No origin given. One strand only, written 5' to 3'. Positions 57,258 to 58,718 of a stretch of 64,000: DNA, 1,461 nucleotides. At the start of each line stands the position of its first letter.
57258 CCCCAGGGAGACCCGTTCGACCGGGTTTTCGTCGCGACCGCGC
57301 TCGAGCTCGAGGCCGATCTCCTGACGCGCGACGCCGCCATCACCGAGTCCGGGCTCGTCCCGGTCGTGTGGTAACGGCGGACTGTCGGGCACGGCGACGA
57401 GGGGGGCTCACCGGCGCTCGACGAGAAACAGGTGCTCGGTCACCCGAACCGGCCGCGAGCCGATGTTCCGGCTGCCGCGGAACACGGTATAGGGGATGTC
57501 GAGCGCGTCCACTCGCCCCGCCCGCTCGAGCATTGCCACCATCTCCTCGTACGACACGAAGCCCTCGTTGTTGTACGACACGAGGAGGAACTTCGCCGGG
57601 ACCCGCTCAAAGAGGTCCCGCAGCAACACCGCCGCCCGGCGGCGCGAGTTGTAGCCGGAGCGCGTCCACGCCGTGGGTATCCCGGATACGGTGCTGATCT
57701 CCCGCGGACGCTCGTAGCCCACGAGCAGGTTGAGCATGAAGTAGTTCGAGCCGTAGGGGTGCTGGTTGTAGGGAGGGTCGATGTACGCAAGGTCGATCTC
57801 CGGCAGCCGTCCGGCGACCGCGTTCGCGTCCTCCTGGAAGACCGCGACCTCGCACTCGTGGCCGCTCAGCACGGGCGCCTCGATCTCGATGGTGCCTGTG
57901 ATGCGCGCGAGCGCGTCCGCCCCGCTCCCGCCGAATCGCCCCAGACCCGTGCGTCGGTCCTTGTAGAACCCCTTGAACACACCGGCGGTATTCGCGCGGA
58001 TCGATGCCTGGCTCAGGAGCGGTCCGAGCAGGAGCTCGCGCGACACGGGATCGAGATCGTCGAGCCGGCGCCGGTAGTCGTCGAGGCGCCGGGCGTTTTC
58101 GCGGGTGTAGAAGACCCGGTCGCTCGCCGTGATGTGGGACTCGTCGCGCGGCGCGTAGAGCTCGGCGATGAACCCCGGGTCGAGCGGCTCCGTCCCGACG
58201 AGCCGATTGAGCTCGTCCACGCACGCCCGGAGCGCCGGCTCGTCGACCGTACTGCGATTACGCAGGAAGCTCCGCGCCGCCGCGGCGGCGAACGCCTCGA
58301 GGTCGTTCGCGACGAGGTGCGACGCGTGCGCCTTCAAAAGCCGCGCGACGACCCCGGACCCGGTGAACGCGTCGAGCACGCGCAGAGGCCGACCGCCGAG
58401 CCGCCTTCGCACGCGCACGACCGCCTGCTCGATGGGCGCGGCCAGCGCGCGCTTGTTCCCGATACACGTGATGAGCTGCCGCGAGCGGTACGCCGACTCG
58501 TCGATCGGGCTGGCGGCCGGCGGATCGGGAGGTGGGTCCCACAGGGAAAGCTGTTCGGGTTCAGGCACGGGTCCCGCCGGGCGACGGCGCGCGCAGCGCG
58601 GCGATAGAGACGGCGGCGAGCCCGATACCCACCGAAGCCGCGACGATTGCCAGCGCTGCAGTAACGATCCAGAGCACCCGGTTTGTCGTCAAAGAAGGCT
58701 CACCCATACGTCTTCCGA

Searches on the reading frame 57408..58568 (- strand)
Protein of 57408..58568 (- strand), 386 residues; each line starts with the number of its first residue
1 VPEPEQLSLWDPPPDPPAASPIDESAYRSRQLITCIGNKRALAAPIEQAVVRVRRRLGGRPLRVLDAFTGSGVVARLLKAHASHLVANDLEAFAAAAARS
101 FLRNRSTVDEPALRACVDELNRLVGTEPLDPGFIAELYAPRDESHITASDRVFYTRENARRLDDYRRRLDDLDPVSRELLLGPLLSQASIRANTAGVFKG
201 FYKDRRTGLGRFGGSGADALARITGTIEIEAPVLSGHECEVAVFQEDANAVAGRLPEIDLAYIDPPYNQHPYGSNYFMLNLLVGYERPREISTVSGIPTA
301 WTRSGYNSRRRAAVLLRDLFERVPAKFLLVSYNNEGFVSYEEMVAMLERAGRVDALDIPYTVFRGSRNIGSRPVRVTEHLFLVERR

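Call 3: search_protein_families(library=pfam, proteins=[window:57408-58568:-], max_evalue=0.01)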
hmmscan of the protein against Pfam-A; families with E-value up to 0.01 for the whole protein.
window:57408-58568:- (386 aa): 1 family
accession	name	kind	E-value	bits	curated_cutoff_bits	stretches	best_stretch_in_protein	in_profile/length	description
PF02086.21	MethyltransfD12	-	2.5e-12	47.5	22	1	36-281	2-199/253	D12 class N6 adenine-specific DNA methyltransferase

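Call 4: search_protein_families(library=padloc, proteins=[window:57408-58568:-], max_evalue=0.01)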
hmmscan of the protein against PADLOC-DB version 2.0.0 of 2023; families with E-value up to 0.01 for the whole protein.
window:57408-58568:- (386 aa): 13 families
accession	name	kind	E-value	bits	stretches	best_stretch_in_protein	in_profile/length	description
PDLC03257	MTase_II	-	3.3e-92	307.4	1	25-385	5-341/343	Type II methyltransferase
PDLC03345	MTase_II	-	1.2e-63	213.3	1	22-384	12-394/581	Type II methyltransferase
PDLC03298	MTase_II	-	2e-44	150.2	1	33-367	2-309/362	Type II methyltransferase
PDLC03287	MTase_II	-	6.6e-25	85.9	1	36-365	4-317/646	Type II methyltransferase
PDLC03720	oMTase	-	1.6e-22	78.6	1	63-382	31-321/326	orphan methyltransferase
PDLC03373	MTase_II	-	3.3e-17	60.9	1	64-366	36-321/339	Type II methyltransferase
PDLC03261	MTase_II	-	5.8e-11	39.4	1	64-381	336-640/643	Type II methyltransferase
PDLC03372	MTase_II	-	2.6e-09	35.3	1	236-335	105-201/259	Type II methyltransferase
PDLC03385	MTase_II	-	5.8e-09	33.7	1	258-385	218-335/336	Type II methyltransferase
PDLC03292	MTase_II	-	1.8e-07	27.8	1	244-335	262-351/722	Type II methyltransferase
PDLC04134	mad2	-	8.4e-06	22.9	1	59-104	290-335/492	mads_2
PDLC03342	MTase_II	-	0.00013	19.2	1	64-204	50-189/383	Type II methyltransferase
PDLC03321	MTase_II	-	0.00094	16.5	0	241-269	14-44/245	Type II methyltransferase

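Call 6: search_protein_families(library=ncbifam, proteins=[window:57408-58568:-], max_evalue=0.001)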
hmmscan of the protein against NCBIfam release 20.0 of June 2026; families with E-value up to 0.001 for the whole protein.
window:57408-58568:- (386 aa): 0 families

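Call 18: find_homologous_proteins(query=window:57408-58568:-, max_evalue=1e-10)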
Query window:57408-58568:- (386 aa): 7999 proteins with E <= 1e-10 among 8000 candidates; the best 120 are listed.
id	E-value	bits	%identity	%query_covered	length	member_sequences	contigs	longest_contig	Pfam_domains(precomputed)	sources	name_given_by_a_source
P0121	2.0e-253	858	100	100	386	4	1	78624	PF02086.22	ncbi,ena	-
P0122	7.8e-221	751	88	99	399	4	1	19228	PF02086.22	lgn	-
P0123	1.2e-218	744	87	100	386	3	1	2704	PF02086.22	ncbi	ncbi:MAG: DNA adenine methylase [Spirochaetota bacterium]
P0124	2.3e-173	595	74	97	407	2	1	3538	PF02086.22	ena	-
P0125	2.9e-173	594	75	93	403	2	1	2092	PF02086.22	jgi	-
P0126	1.7e-151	523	66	95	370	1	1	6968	PF02086.22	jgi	jgi:adenine-specific DNA-methyltransferase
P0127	2.8e-150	519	65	99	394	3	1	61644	PF02086.22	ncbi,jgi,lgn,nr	ncbi:MAG: DNA adenine methylase [Thermoguttaceae bacterium]|jgi:adenine-specific DNA-methyltransfera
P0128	3.5e-150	518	63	99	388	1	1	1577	PF02086.22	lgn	-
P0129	5.8e-150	518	63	99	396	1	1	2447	PF02086.22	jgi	jgi:adenine-specific DNA-methyltransferase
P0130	1.0e-149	517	62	99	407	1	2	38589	PF02086.22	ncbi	-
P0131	1.8e-149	516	63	99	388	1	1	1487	PF02086.22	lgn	-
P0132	2.1e-149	516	63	99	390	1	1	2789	PF02086.22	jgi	jgi:adenine-specific DNA-methyltransferase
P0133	3.2e-149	515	63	99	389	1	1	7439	PF02086.22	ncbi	-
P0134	1.2e-148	513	65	96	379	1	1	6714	PF02086.22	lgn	-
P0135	1.3e-148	513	65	99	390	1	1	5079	PF02086.22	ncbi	ncbi:MAG: DNA adenine methylase [Actinomycetes bacterium]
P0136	1.4e-148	513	63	99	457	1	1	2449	PF02086.22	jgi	jgi:adenine-specific DNA-methyltransferase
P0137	1.6e-148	513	64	99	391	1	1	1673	PF02086.22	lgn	-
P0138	2.6e-148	512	63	99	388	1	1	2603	PF02086.22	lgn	-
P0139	2.9e-148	512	63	99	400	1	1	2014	PF02086.22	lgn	-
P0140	3.1e-148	512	64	97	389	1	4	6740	PF02086.22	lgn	-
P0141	3.4e-148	512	64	99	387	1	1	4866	PF02086.22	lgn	-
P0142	3.7e-148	512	64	99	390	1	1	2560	PF02086.22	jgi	-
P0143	4.0e-148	512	64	99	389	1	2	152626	PF02086.22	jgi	jgi:adenine-specific DNA-methyltransferase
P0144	5.1e-148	511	63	99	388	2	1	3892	PF02086.22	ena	-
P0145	6.1e-148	511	62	99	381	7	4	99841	PF02086.22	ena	-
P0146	7.2e-148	511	63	100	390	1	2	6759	PF02086.22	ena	-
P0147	7.4e-148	511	63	99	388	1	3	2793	PF02086.22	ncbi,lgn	-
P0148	7.4e-148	511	63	99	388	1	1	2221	PF02086.22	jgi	-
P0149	8.4e-148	511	62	99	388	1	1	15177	PF02086.22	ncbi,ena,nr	ncbi:MAG: DNA adenine methylase [Meiothermus silvanus]|nr:DNA adenine methylase [Allomeiothermus sil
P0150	1.1e-147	510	63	99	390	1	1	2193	PF02086.22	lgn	-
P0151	1.3e-147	510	63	99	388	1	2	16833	PF02086.22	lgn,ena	-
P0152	1.3e-147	510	62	99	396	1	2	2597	PF02086.22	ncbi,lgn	-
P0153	1.4e-147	510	62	99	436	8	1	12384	PF02086.22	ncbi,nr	ncbi:MAG: DNA adenine methylase [Pirellulales bacterium]|nr:DNA adenine methylase [Pirellulales bact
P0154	1.4e-147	510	66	96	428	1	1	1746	PF02086.22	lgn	-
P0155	1.6e-147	510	62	99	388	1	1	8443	PF02086.22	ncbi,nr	ncbi:MAG: DNA adenine methylase [Candidatus Brockarchaeota archaeon]|nr:DNA adenine methylase [Candi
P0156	1.6e-147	510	63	99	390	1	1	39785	PF02086.22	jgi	-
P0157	1.8e-147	509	63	99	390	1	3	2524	PF02086.22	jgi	-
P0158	1.9e-147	509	63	98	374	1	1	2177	PF02086.22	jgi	jgi:adenine-specific DNA-methyltransferase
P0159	1.9e-147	509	64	99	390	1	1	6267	PF02086.22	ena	-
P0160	2.0e-147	509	62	99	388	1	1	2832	PF02086.22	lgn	-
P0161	2.3e-147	509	62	100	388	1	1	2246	PF02086.22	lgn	-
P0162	2.5e-147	509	63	99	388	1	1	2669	PF02086.22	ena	-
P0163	2.7e-147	509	62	100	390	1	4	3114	PF02086.22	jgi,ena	-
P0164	2.9e-147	509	63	96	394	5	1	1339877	PF02086.22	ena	-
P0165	3.2e-147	509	62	99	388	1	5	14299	PF02086.22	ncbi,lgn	ncbi:MAG: DNA adenine methylase [Deinococcota bacterium]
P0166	3.3e-147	509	66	94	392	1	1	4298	PF02086.22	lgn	-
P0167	3.4e-147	509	65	95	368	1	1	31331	PF02086.22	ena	-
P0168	3.5e-147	508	63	98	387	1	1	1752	PF02086.22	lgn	-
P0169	3.6e-147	508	61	100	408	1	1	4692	PF02086.22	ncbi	-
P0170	3.7e-147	508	64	94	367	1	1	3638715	PF02086.22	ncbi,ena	-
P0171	3.8e-147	508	64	99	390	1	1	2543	PF02086.22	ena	-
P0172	3.8e-147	508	64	99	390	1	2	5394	PF02086.22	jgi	-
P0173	5.7e-147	508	62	99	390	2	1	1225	PF02086.22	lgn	-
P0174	6.2e-147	508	62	99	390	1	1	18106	PF02086.22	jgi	-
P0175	8.0e-147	507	62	100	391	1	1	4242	PF02086.22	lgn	-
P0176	1.2e-146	507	61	99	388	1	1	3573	PF02086.22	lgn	-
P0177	1.3e-146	507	64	99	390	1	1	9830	PF02086.22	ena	-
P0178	1.3e-146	507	64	99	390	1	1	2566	PF02086.22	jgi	-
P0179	1.9e-146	506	65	96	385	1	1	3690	PF02086.22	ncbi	-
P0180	1.9e-146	506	65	95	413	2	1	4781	PF02086.22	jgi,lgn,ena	-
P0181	2.0e-146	506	62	100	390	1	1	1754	PF02086.22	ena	-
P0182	2.0e-146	506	63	99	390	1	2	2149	PF02086.22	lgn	-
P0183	2.1e-146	506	62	100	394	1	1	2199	PF02086.22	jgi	-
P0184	2.4e-146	506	63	99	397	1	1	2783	PF02086.22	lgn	-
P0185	2.4e-146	506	66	94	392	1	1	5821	PF02086.22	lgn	-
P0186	2.6e-146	506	63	98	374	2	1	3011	PF02086.22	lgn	-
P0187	3.2e-146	505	63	99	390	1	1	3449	PF02086.22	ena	-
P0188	3.2e-146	505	63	100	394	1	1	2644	PF02086.22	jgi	jgi:adenine-specific DNA-methyltransferase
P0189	3.3e-146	505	62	100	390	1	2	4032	PF02086.22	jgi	jgi:adenine-specific DNA-methyltransferase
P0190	3.4e-146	505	64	95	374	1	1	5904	PF02086.22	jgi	jgi:adenine-specific DNA-methyltransferase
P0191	3.4e-146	505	63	100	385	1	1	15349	PF02086.22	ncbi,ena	-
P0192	3.7e-146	505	63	99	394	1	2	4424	PF02086.22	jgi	jgi:adenine-specific DNA-methyltransferase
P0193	3.8e-146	505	64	99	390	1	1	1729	PF02086.22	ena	-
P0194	4.2e-146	505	63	96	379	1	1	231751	PF02086.22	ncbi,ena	-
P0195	4.4e-146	505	65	96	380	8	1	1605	PF02086.22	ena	-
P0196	4.7e-146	505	64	99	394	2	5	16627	PF02086.22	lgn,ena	-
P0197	4.8e-146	505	65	93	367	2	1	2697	PF02086.22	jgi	-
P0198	4.9e-146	505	63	98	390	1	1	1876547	PF02086.22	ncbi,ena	-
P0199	5.2e-146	505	65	95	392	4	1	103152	PF02086.22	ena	-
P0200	5.3e-146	505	62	100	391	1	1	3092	PF02086.22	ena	-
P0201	5.3e-146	505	63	99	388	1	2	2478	PF02086.22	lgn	-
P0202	5.4e-146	505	62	98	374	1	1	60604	PF02086.22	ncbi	-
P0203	5.6e-146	505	64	99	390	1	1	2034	PF02086.22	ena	-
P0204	6.2e-146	504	62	99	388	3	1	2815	PF02086.22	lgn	-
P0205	6.2e-146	504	62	99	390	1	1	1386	PF02086.22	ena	-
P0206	6.5e-146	504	62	100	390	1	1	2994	PF02086.22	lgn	-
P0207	6.9e-146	504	65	93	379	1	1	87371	PF02086.22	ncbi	-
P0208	7.1e-146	504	64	96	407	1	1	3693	PF02086.22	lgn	-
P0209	7.7e-146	504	63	99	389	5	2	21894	PF02086.22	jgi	-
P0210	8.9e-146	504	64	96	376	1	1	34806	PF02086.22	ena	-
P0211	9.1e-146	504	66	93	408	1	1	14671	PF02086.22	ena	-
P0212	9.4e-146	504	63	100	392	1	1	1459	PF02086.22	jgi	jgi:adenine-specific DNA-methyltransferase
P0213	9.5e-146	504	62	98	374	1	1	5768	PF02086.22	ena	-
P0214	1.1e-145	504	64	99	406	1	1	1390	PF02086.22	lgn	-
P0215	1.1e-145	504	63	99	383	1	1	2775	PF02086.22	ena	-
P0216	1.2e-145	503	61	99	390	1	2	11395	PF02086.22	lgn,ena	-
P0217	1.2e-145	503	61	99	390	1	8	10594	PF02086.22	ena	-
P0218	1.2e-145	503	61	99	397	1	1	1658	PF02086.22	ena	-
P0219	1.2e-145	503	61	99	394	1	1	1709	PF02086.22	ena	-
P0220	1.3e-145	503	61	99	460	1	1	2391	PF02086.22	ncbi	-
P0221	1.3e-145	503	61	99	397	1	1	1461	PF02086.22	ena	-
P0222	1.4e-145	503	62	99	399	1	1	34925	PF02086.22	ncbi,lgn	-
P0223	1.4e-145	503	62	99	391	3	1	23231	PF02086.22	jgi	jgi:adenine-specific DNA-methyltransferase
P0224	1.5e-145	503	65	96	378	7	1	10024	PF02086.22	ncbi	-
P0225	1.5e-145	503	64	96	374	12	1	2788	PF02086.22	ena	-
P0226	1.9e-145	503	62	99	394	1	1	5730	PF02086.22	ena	-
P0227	1.9e-145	503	64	94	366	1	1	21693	PF02086.22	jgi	-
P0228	2.0e-145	503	61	99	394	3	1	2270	PF02086.22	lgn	-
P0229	2.4e-145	502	64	95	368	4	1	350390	PF02086.22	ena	-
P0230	2.5e-145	502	62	99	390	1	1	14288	PF02086.22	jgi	-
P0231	2.5e-145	502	62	100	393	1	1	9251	PF02086.22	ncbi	-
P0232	2.9e-145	502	63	99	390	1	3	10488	PF02086.22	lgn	-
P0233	2.9e-145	502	64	94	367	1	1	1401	PF02086.22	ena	-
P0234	3.0e-145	502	61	100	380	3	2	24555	PF02086.22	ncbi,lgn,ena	-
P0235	3.1e-145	502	63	96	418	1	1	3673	PF02086.22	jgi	jgi:adenine-specific DNA-methyltransferase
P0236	3.3e-145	502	64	97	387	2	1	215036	PF02086.22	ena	-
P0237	4.2e-145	502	61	100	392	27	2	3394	PF02086.22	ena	-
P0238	4.2e-145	502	65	93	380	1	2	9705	PF02086.22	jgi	jgi:adenine-specific DNA-methyltransferase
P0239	4.3e-145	502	63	100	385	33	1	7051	PF02086.22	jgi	jgi:adenine-specific DNA-methyltransferase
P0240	4.3e-145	502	61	99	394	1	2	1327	PF02086.22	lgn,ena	-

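Call 19: search_solved_structures(query=window:57408-58568:-, max_evalue=0.01)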
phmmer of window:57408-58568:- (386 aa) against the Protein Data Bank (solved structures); distinct sequences matched with E-value up to 0.01: 0.

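Call 20: find_encoding_contigs(protein=P0122, flank=10000, max_places=2)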
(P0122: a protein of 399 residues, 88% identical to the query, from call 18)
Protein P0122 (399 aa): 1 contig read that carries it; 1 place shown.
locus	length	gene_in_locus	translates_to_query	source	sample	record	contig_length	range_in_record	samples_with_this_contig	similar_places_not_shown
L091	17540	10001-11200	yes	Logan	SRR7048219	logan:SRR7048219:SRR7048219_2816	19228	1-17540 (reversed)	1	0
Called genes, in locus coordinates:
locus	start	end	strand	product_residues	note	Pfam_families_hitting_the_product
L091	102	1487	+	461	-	PF07690:MFS_1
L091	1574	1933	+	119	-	-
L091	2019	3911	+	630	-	PF14470:bPH_3 (weak), PF05496:RuvB_N (faint), PF00004:AAA, PF17866:AAA_lid_6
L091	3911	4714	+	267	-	PF00106:adh_short, PF01370:Epimerase (weak), PF08659:KR, PF13561:adh_short_C2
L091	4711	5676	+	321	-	PF09296:NUDIX-like (faint), PF09297:Zn_ribbon_NUD, PF00293:NUDIX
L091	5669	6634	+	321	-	PF00037:Fer4, PF12837:Fer4_6 (weak), PF13237:Fer4_10, PF14697:Fer4_21, PF12838:Fer4_7, PF13187:Fer4_9, PF04055:Radical_SAM, PF13353:Fer4_12 (weak), +3 more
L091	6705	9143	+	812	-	PF02901:PFL-like, PF01228:Gly_radical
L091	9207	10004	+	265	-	-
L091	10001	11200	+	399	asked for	PF02086:MethyltransfD12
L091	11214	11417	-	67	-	-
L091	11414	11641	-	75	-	-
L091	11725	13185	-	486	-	PF22422:MGH1-like_GH, PF03200:Glyco_hydro_63 (faint), PF01204:Trehalase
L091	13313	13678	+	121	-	PF00072:Response_reg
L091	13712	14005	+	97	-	PF02686:GatC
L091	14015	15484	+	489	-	PF01425:Amidase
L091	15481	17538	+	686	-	?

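Call 21: find_encoding_contigs(protein=P0127, flank=6000, max_places=2)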
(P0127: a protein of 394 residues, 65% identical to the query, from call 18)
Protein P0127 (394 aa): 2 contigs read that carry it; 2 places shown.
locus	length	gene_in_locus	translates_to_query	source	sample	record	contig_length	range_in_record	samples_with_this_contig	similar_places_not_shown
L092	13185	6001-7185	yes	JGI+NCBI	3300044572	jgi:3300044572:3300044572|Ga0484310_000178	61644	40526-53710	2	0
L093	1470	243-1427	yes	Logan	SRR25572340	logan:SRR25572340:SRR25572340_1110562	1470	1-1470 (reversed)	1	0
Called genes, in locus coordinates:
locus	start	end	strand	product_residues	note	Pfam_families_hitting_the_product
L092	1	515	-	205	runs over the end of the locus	PF03602:Cons_hypoth95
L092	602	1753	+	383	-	PF00160:Pro_isomerase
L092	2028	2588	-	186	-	PF01765:RRF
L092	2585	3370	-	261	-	PF00696:AA_kinase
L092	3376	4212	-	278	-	PF00889:EF_TS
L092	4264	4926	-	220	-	PF00318:Ribosomal_S2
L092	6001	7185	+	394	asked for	PF02086:MethyltransfD12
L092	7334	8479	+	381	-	-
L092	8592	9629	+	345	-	PF14100:DUF6807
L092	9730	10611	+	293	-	PF10370:Rv2993c-like_N, PF01557:FAA_hydrolase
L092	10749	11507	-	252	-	PF00106:adh_short, PF08659:KR, PF13561:adh_short_C2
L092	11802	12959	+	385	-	PF10282:Lactonase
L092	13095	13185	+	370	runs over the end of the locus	PF10282:Lactonase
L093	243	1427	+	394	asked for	PF02086:MethyltransfD12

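Call 22: search_dna_similar(query=window:57408-58568:-, collection=plasmids, mode=protein, max_rows=15)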
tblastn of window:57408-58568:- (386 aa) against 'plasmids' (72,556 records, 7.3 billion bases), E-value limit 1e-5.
Records with a match: 78; places in all: 79; records where one place covers at least 80% of the query: 28.
Best place of each record, by identity: <60% 78.
By first word of the organism name: Enterococcus 24; Lactococcus 10; Lactiplantibacillus 5; Staphylococcus 5; Acinetobacter 4; Apilactobacillus 4; Lactobacillus 3; Paracoccus 2; Psychrobacter 2; Sulfurospirillum 2; and 15 more.
By predicted mobility (MOB-suite, as given by PLSDB): non-mobilizable 30; conjugative 27; mobilizable 21.
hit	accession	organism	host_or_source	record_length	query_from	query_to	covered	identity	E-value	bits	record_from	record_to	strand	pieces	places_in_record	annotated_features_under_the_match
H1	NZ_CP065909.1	Paracoccus marcusii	Cancer pagurus,whole ...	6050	23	385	94%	46.0%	4e-87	295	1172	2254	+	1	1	DNA adenine methylase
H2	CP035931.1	Acinetobacter baumannii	Homo sapiens,blood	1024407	27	384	93%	30.1%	4e-32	135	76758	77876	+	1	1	DNA modification methylase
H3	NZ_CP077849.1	Acinetobacter baumannii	Homo sapiens,Rectal swab_P28_BU14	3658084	27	384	93%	30.1%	4e-32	135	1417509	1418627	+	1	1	none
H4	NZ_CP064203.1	Acinetobacter baumannii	Homo sapiens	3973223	27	384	93%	30.1%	4e-32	135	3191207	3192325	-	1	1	none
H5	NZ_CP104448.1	Acinetobacter baumannii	Homo sapiens,sputum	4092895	27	384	93%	30.1%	4e-32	135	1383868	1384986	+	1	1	none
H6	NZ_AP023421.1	Pusillibacter faecalis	Homo sapiens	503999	37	386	91%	28.4%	6e-21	102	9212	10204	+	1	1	DNA adenine methylase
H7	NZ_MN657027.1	Psychrobacter sp.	-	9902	36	385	91%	27.9%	4e-13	79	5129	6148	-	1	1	Dam family site-specific DNA-(adenine-N6)-methyltransferase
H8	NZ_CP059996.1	Sulfurospirillum diekertiae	single cell,soil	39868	36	376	88%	26.8%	6e-22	105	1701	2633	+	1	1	DNA adenine methylase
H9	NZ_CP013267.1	Sphingobium baderi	cell culture,soil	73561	66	386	83%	27.4%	7e-15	84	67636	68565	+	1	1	DNA adenine methylase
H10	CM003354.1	Sphingomonas sp. MEA3-1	single cell,soil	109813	66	386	83%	27.4%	7e-15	84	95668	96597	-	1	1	record has no annotation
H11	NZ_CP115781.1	Paracoccus aerodenitrificans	cell culture,sediment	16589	66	385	83%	25.8%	4e-11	72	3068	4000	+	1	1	DNA adenine methylase | HNH endonuclease signature motif containing protein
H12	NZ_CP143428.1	Roseobacter litoralis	Fucus vesiculosus var. spiralis,cell ...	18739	66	385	83%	25.5%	1e-12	77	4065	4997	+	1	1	DNA adenine methylase | hypothetical protein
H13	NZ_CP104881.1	Lactobacillus amylovorus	Pig,Single cell,feces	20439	66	380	82%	25.5%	5e-13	78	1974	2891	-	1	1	DNA adenine methylase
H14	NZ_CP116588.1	Companilactobacillus farciminis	Bos taurus,whole organism,fecal sample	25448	66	384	83%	25.2%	2e-17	92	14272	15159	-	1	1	DNA adenine methylase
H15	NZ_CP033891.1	Lactiplantibacillus plantarum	single cell,kimchi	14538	66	384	83%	24.8%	5e-18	93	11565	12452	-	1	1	DNA adenine methylase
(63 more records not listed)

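Call 25: get_annotated_region(hit=H1, flank=3000)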
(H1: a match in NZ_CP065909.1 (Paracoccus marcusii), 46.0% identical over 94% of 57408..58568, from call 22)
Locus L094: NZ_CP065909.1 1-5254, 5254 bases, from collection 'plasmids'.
description: Paracoccus marcusii strain CP157 plasmid pCP157_17, complete sequence
organism: Paracoccus marcusii (NCBI taxid 59779)
taxonomy: Bacteria; Pseudomonadota; Alphaproteobacteria; Rhodobacterales; Paracoccaceae; Paracoccus; Paracoccus marcusii
host: -; source: Cancer pagurus,whole organism,carapace,carapace; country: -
typing (MOB-suite, as given by PLSDB): non-mobilizable
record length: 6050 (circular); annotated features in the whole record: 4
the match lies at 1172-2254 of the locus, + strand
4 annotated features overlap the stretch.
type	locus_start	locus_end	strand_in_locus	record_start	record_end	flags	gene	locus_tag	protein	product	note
CDS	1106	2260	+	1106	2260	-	-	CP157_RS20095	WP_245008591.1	DNA adenine methylase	GO:0032775 - DNA methylation on adenine [Evidence IEA]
CDS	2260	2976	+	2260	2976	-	-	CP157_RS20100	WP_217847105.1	EcoRI family type II restriction endonuclease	GO:0009307 - DNA restriction-modification system [Evidence IEA]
CDS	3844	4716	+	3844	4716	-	-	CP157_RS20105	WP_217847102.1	hypothetical protein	-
CDS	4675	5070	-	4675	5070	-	-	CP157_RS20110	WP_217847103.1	hypothetical protein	-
